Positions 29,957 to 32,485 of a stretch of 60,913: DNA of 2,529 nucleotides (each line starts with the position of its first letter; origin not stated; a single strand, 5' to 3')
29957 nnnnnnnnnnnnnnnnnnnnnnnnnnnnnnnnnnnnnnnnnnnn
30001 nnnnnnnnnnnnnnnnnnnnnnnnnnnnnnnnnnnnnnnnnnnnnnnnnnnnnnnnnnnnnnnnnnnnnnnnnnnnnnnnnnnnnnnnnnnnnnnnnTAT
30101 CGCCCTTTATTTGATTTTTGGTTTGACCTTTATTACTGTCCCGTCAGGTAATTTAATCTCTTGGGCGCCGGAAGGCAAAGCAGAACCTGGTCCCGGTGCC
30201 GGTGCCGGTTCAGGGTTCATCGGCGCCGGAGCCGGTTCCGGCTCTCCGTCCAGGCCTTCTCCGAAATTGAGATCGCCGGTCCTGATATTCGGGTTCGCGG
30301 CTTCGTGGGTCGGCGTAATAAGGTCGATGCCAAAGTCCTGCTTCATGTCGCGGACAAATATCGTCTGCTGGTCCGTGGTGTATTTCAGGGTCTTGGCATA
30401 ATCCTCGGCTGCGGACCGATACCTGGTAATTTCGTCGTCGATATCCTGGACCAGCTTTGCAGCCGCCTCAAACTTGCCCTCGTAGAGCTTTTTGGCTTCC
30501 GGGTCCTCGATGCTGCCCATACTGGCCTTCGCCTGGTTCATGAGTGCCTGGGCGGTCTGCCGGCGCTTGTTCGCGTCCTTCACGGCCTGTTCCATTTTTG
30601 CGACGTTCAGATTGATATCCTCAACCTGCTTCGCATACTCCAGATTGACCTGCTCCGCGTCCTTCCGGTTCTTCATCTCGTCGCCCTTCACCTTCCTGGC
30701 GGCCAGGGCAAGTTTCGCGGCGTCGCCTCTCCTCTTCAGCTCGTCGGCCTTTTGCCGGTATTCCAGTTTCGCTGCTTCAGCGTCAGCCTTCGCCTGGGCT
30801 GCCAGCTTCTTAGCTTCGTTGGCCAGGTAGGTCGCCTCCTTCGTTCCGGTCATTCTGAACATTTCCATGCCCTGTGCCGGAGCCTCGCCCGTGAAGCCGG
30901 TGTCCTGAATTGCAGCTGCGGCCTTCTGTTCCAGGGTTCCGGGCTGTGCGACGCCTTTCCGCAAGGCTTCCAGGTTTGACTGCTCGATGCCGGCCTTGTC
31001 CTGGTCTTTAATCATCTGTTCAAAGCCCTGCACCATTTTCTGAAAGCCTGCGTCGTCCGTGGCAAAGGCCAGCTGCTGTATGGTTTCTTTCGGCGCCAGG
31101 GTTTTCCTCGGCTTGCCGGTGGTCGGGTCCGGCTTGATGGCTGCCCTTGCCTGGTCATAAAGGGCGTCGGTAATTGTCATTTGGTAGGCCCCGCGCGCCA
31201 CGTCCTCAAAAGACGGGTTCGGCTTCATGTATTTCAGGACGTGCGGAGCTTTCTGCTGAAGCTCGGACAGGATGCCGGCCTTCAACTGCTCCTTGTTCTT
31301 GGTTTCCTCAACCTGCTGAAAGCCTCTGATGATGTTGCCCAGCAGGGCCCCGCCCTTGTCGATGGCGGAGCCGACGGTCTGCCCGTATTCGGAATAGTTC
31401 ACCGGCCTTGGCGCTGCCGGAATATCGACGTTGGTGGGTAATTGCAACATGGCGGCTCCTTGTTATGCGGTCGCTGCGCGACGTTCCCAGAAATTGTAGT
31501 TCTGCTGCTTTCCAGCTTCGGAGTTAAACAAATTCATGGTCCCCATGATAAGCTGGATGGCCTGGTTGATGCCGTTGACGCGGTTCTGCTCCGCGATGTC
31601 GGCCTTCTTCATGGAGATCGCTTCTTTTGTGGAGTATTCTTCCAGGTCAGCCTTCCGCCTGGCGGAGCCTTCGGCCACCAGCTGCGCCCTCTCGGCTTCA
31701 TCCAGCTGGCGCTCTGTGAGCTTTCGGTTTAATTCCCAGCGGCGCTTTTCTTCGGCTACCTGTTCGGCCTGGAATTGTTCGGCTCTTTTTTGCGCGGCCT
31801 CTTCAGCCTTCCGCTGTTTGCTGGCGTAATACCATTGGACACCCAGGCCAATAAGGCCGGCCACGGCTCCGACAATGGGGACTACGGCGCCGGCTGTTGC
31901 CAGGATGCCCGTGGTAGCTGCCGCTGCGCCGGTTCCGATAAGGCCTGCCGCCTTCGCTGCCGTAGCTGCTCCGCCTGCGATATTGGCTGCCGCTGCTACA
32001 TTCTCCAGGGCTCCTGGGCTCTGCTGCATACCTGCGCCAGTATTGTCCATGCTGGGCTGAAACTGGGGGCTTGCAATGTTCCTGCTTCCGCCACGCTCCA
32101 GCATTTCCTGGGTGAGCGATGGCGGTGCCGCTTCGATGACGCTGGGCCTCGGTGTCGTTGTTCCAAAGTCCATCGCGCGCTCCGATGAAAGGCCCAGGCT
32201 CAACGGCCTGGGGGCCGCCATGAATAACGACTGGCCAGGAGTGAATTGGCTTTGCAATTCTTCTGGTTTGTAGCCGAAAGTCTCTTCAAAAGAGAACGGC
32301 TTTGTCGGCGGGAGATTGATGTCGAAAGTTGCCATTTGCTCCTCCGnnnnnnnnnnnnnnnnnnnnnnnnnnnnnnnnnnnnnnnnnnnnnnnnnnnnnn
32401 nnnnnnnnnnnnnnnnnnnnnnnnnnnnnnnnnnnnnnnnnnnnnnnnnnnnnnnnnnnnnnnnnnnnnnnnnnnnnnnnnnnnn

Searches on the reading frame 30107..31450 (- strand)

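Call 9: search_protein_families(library=phrogs, proteins=[window:30107-31450:-], max_evalue=0.001)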
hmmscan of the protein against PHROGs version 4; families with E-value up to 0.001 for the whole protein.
window:30107-31450:- (447 aa): 0 families

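Call 33: search_protein_families(library=pfam, proteins=[window:30107-31450:-], max_evalue=0.1)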
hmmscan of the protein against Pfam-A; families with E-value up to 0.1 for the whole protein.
window:30107-31450:- (447 aa): 3 families
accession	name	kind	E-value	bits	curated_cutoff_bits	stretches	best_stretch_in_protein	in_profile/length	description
PF07202.18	Tcp10_C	-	0.0074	16.4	36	1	426-444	1-19/35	T-complex protein 10 C-terminus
PF09340.15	NuA4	-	0.022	15.1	25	0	37-55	37-56/78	Histone acetyltransferase subunit NuA4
PF08946.15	Osmo_CC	-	0.069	13.9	24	0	318-343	5-30/46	Osmosensory transporter coiled coil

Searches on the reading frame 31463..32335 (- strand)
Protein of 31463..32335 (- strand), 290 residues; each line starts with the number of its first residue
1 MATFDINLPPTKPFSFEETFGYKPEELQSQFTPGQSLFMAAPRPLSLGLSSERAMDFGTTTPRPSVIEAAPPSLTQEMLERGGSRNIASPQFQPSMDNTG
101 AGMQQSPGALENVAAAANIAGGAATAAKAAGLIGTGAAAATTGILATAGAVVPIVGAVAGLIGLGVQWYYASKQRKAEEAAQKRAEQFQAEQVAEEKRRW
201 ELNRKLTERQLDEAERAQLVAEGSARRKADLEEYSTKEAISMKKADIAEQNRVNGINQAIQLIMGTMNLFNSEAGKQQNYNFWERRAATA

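Call 9: search_protein_families(library=phrogs, proteins=[window:31463-32335:-], max_evalue=0.001)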
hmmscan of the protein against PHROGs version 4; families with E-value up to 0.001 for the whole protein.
window:31463-32335:- (290 aa): 2 families
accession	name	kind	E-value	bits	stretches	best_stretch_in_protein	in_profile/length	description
phrog_4237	-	lysis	6.2e-05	23.8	1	119-187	7-76/93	holin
phrog_20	-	lysis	6.4e-05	23.8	1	134-201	35-111/151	holin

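Call 33: search_protein_families(library=pfam, proteins=[window:31463-32335:-], max_evalue=0.1)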
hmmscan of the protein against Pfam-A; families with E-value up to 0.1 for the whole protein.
window:31463-32335:- (290 aa): 1 family
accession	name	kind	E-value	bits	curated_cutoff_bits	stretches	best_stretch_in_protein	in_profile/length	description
PF10003.15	DUF2244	-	0.041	14.1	27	1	135-219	22-107/138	Integral membrane protein (DUF2244)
